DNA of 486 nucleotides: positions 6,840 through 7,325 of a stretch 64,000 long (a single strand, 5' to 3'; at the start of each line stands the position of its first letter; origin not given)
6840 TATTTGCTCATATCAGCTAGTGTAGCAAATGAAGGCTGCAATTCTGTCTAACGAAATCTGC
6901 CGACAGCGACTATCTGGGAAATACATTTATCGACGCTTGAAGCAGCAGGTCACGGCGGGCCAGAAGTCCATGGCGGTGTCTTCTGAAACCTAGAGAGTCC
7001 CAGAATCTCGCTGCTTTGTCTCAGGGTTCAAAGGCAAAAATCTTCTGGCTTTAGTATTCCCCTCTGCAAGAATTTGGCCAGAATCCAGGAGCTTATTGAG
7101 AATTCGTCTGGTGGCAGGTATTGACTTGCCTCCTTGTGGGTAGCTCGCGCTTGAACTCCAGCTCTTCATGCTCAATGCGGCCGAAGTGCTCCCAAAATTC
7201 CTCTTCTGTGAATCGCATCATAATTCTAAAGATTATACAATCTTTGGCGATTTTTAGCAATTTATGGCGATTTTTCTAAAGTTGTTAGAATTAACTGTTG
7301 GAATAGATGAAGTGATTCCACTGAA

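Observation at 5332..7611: Poly-C tract in the leader codons acts like a one-nucleotide ON/OFF switch: C9 (copy 3, out of frame) versus C10 (copy 4, in frame)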

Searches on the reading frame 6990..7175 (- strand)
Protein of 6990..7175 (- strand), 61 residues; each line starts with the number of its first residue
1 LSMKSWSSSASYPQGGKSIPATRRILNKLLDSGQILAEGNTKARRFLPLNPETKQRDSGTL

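Call 68: search_protein_families(library=pfam, proteins=[window:6990-7175:-], max_evalue=0.01)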
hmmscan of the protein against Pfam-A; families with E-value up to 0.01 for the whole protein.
window:6990-7175:- (61 aa): 0 families
